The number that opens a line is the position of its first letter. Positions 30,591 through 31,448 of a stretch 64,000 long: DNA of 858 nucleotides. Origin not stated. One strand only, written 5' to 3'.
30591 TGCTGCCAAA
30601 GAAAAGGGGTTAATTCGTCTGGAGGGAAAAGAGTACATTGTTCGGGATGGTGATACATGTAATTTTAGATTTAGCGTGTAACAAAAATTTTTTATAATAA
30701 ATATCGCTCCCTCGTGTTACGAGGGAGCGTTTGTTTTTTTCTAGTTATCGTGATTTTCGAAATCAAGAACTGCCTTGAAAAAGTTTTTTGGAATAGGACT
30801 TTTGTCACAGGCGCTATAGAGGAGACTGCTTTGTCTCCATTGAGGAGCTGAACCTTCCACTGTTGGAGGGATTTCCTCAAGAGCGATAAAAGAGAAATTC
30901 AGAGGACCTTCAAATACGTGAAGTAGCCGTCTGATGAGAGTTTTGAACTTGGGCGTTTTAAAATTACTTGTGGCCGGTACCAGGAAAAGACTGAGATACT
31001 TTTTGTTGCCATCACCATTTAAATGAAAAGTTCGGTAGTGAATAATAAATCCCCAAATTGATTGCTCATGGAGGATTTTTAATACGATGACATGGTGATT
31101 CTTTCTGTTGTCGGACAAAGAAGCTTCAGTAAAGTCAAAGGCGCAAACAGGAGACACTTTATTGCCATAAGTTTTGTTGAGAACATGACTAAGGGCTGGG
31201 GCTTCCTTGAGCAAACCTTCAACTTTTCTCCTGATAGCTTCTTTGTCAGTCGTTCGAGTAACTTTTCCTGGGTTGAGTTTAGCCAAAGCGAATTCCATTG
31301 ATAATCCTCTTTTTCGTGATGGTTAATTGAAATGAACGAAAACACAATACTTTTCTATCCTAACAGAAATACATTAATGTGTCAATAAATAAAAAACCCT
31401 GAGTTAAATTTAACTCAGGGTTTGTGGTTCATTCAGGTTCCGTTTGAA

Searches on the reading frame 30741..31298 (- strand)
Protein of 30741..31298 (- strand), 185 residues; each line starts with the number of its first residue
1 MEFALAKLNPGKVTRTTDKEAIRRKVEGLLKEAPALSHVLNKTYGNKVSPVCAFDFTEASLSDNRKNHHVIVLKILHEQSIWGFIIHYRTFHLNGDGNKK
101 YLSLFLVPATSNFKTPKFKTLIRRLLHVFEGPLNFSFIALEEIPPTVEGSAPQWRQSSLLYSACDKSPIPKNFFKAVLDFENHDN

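Call 11: find_encoding_contigs(protein=window:30741-31298:-, flank=10000, max_places=2)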
Protein window:30741-31298:- (185 aa): 23 contigs read that carry it; 2 places shown.
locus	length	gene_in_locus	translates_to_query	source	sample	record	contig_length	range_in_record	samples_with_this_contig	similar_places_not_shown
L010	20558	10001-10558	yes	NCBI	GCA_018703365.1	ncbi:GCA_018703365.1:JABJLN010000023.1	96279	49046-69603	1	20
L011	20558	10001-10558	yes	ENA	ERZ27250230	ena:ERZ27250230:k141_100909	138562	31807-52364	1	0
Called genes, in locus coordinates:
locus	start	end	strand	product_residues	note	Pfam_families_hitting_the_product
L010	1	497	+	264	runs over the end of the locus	PF02096:60KD_IMP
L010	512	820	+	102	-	PF05239:PRC (weak)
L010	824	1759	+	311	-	-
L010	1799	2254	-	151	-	-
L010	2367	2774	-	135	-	-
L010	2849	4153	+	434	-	-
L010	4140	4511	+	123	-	PF00293:NUDIX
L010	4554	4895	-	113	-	-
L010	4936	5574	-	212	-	PF14378:PAP2_3, PF01569:PAP2 (weak)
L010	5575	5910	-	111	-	-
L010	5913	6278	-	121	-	-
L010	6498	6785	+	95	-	PF00166:Cpn10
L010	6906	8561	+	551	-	PF00118:Cpn60_TCP1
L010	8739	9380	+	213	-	-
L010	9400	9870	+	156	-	-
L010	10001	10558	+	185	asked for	-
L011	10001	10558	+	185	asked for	-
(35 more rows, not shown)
